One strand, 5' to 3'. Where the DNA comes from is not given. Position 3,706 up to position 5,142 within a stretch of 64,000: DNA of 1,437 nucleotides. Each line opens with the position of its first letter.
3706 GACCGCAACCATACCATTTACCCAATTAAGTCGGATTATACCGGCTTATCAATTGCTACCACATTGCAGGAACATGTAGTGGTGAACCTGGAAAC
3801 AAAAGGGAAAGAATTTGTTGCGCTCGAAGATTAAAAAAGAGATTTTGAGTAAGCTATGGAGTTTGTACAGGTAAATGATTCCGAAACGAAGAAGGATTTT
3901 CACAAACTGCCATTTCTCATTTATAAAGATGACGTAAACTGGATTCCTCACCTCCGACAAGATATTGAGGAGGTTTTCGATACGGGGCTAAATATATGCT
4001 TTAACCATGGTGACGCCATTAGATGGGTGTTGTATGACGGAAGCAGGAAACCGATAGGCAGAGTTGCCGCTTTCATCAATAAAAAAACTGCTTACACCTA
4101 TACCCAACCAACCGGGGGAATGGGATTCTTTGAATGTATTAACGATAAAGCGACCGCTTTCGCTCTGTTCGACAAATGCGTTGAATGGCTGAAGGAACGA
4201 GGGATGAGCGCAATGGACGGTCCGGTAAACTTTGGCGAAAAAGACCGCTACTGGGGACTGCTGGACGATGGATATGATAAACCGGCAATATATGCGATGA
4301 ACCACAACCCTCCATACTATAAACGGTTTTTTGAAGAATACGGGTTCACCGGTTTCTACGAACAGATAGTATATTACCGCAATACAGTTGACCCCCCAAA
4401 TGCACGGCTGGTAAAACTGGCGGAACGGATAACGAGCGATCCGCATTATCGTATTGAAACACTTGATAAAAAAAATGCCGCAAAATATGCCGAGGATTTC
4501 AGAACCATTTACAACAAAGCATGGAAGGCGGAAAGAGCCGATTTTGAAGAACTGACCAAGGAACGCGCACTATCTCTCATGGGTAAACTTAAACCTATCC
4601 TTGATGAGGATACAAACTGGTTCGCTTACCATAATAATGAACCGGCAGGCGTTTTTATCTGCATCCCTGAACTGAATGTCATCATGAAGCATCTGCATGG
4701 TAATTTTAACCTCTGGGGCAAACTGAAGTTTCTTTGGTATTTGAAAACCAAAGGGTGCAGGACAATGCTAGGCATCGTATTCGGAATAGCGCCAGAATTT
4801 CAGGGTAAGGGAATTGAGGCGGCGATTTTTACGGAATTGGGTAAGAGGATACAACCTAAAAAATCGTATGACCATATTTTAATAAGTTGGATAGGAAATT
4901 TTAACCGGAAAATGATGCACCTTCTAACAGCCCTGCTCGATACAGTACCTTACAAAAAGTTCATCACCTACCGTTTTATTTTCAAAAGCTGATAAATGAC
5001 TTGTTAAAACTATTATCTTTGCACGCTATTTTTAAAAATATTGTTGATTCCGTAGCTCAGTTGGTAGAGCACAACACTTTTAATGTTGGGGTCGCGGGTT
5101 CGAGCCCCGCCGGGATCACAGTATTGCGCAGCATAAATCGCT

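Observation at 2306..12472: Two ~0.8 kb inverted-repeat arms bracket an 8.5 kb block of housekeeping genes that includes tRNA-Lys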

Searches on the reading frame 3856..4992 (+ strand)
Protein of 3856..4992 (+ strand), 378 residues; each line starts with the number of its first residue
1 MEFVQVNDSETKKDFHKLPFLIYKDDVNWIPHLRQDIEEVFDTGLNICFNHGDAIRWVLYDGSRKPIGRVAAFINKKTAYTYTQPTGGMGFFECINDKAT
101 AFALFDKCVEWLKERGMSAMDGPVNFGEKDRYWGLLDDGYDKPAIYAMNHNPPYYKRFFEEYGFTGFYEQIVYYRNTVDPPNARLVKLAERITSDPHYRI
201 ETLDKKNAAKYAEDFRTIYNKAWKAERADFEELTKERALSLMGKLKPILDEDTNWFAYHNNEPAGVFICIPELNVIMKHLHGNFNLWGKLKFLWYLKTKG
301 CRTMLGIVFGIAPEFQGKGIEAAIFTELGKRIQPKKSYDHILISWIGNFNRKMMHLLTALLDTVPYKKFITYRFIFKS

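Call 12: find_encoding_contigs(protein=window:3856-4992:+, flank=10000, max_places=10)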
Protein window:3856-4992:+ (378 aa): 3 contigs read that carry it; 2 places shown.
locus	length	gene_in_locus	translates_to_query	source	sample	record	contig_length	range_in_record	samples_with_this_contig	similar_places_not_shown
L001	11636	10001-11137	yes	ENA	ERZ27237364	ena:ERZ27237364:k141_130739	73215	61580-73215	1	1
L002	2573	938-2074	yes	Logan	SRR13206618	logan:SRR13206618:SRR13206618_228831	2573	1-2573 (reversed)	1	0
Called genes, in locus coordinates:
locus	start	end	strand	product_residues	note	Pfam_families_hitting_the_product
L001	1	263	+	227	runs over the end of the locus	PF00072:Response_reg, PF00486:Trans_reg_C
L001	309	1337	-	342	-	PF00762:Ferrochelatase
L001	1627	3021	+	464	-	-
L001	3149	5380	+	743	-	-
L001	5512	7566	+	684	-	PF05649:Peptidase_M13_N, PF01431:Peptidase_M13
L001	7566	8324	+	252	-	PF02348:CTP_transf_3, PF12804:NTP_transf_3 (weak)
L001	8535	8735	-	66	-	-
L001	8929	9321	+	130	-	-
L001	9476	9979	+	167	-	PF00156:Pribosyltran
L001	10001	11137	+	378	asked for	-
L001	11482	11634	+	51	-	?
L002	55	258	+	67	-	-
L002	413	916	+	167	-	PF00156:Pribosyltran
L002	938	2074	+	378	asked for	-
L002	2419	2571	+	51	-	?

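Call 13: search_protein_families(library=pfam, proteins=[window:3856-4992:+])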
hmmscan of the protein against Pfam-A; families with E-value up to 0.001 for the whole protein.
window:3856-4992:+ (378 aa): 0 families

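Call 18: find_homologous_proteins(query=window:3856-4992:+)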
Query window:3856-4992:+ (378 aa): 7230 proteins with E <= 0.001 among 8000 candidates; the best 120 are listed.
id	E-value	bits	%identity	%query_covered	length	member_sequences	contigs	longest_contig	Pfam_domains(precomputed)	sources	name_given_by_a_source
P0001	2.4e-266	901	100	100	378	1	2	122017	-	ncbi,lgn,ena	-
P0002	4.6e-217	738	81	100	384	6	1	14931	-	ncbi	-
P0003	3.0e-213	726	79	100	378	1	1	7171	-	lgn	-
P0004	1.6e-196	671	73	99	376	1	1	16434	-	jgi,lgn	-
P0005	7.3e-196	669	73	99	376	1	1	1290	-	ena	-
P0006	6.8e-193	659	72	99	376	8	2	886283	-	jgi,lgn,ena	-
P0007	7.0e-191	652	71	99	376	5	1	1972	-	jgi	jgi:hypothetical protein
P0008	2.1e-190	651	72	99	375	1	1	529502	-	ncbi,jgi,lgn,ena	jgi:GNAT superfamily N-acetyltransferase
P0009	2.5e-189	647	70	99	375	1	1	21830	-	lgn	-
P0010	3.0e-189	647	72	99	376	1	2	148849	-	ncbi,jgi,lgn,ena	jgi:hypothetical protein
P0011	6.3e-188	642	69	99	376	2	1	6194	-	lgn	-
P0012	1.5e-186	638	70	99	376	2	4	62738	-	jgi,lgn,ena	jgi:hypothetical protein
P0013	4.0e-185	633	69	99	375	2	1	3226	-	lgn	-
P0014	1.5e-183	628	69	99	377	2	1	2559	-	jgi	jgi:hypothetical protein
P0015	3.3e-181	620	69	99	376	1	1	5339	-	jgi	jgi:hypothetical protein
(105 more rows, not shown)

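Call 19: find_encoding_contigs(protein=P0002, flank=10000, max_places=3)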
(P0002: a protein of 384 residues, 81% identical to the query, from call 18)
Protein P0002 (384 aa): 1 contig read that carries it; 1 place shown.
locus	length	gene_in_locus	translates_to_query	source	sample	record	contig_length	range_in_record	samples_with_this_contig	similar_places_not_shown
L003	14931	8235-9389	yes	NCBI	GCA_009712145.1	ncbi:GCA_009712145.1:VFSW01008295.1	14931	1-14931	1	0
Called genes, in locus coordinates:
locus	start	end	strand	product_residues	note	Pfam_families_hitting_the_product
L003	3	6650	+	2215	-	?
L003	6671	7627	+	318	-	PF11751:PorP_SprF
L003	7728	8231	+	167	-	PF00156:Pribosyltran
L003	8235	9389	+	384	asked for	-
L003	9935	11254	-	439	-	PF00817:IMS, PF11799:IMS_C, PF13438:DUF4113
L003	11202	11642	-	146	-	PF00717:Peptidase_S24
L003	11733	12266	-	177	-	-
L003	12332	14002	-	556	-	PF09509:Hypoth_Ymh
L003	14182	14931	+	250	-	?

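Call 20: find_encoding_contigs(protein=P0006, flank=10000, max_places=3)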
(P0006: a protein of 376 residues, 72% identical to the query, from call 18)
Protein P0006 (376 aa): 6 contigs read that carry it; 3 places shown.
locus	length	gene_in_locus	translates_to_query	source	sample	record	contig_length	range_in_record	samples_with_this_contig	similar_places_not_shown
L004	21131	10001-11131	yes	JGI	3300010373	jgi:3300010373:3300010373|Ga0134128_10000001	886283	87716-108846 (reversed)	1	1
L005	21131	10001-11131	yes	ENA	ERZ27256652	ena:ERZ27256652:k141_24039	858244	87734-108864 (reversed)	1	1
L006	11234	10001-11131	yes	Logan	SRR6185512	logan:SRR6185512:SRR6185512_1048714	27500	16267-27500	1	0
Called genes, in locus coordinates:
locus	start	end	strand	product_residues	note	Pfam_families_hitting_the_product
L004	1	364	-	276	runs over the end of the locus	PF01738:DLH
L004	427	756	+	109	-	-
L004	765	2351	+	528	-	PF00324:AA_permease, PF13520:AA_permease_2, PF13906:AA_permease_C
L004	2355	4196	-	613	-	PF00515:TPR_1 (faint), PF07719:TPR_2 (faint), PF12895:ANAPC3 (faint), PF13174:TPR_6 (faint), PF13176:TPR_7 (faint), PF13181:TPR_8 (faint), PF14559:TPR_19 (weak), PF13432:TPR_16 (weak), +2 more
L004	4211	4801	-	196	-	-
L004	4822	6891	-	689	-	PF00676:E1_dh, PF02779:Transket_pyr, PF02780:Transketolase_C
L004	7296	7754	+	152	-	-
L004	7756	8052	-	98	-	-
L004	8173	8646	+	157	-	-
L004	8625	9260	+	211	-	-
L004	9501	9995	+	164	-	PF00156:Pribosyltran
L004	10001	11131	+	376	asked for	-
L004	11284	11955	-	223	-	PF13302:Acetyltransf_3, PF13420:Acetyltransf_4 (weak)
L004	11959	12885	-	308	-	PF00535:Glycos_transf_2, PF10111:Glyco_tranf_2_2, PF13641:Glyco_tranf_2_3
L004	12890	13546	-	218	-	PF00106:adh_short, PF08659:KR, PF13561:adh_short_C2, PF23441:SDR (weak)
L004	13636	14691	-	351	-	PF00195:Chal_sti_synt_N (weak), PF08545:ACP_syn_III, PF08541:ACP_syn_III_C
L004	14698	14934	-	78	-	-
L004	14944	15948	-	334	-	PF08545:ACP_syn_III, PF08541:ACP_syn_III_C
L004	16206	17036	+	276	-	PF05118:Asp_Arg_Hydrox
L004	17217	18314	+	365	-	PF13621:Cupin_8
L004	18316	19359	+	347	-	PF13621:Cupin_8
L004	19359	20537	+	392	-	PF01757:Acyl_transf_3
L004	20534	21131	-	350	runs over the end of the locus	PF00685:Sulfotransfer_1, PF13469:Sulfotransfer_3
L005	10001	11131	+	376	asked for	-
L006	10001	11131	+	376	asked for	-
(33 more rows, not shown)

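Call 21: find_encoding_contigs(protein=P0008, flank=10000, max_places=3)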
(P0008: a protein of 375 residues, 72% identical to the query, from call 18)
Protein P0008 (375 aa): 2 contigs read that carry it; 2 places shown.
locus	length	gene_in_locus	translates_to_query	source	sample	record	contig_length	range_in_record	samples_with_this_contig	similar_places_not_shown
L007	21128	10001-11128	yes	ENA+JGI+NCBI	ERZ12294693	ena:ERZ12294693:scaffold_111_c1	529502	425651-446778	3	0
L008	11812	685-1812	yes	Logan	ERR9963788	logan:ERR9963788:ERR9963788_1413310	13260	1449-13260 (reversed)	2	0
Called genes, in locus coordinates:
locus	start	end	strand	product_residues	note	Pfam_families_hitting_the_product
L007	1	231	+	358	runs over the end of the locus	PF04055:Radical_SAM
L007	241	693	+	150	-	PF02580:Tyr_Deacylase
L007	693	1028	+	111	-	PF01503:PRA-PH (weak), PF03819:MazG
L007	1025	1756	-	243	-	-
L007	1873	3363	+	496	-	PF00324:AA_permease, PF13520:AA_permease_2, PF13906:AA_permease_C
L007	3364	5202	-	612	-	PF13424:TPR_12 (faint), PF13429:TPR_15 (faint), PF00515:TPR_1 (faint), PF07719:TPR_2 (faint), PF12895:ANAPC3 (faint), PF13174:TPR_6 (faint), PF13176:TPR_7 (faint), PF14559:TPR_19 (weak), +5 more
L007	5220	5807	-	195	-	-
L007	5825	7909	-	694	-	PF00676:E1_dh, PF02779:Transket_pyr, PF02780:Transketolase_C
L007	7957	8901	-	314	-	PF08808:RES (faint)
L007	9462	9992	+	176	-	PF00156:Pribosyltran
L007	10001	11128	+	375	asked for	-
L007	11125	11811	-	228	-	PF13302:Acetyltransf_3, PF13420:Acetyltransf_4 (weak)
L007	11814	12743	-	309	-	PF00535:Glycos_transf_2, PF10111:Glyco_tranf_2_2 (weak), PF13641:Glyco_tranf_2_3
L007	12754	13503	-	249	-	PF23441:SDR (weak), PF00106:adh_short, PF08659:KR, PF13561:adh_short_C2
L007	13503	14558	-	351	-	PF00195:Chal_sti_synt_N (weak), PF08545:ACP_syn_III, PF08541:ACP_syn_III_C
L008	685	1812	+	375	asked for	-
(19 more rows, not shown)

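Call 33: search_protein_families(library=pfam, proteins=[L004:7296-7754:+, L004:7756-8052:-, L004:8173-8646:+, L004:8625-9260:+], max_evalue=0.1)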
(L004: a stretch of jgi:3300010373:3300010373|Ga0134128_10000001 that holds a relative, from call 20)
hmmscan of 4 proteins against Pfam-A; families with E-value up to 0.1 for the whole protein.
L004:7296-7754:+ (152 aa): 3 families
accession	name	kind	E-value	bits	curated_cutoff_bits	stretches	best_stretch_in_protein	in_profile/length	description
PF20659.2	MS_C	-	0.019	15.8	23.1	1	25-79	39-93/118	Malate synthase, C-terminal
PF13022.12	HTH_Tnp_1_2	-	0.028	15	27.9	1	3-85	10-96/122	Helix-turn-helix of insertion element transposase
PF13556.12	HTH_30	-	0.079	13.2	27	0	8-33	4-29/59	PucR C-terminal helix-turn-helix domain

L004:7756-8052:- (98 aa): 6 families
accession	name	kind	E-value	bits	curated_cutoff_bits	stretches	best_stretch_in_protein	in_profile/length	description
PF18911.6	PKD_4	-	1.6e-14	54.1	27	1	36-97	21-83/85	PKD domain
PF00801.26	PKD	-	1e-10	41.9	23.5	1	38-94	16-77/80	PKD domain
PF16820.11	PKD_3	-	0.0064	16.8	26.3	1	46-83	30-67/68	PKD-like domain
PF18981.6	InlK_D3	-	0.011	16.3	25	1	72-97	48-73/75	Internalin K domain (D3/D4)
PF13648.12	Lipocalin_4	-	0.019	16.3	22.4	1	31-95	18-80/89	Lipocalin-like domain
PF19408.5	PKD_6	-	0.025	15.3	25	1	33-92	16-78/82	PKD-like domain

L004:8173-8646:+ (157 aa): 1 family
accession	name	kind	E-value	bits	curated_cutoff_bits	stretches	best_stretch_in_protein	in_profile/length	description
PF10604.15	Polyketide_cyc2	-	5.4e-05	24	27.4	1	1-148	1-142/142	Polyketide cyclase / dehydrase and lipid transport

L004:8625-9260:+ (211 aa): 1 family
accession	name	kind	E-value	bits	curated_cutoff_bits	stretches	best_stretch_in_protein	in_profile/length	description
PF06037.17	DUF922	-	8.9e-05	23.1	27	1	115-170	92-151/153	Bacterial protein of unknown function (DUF922)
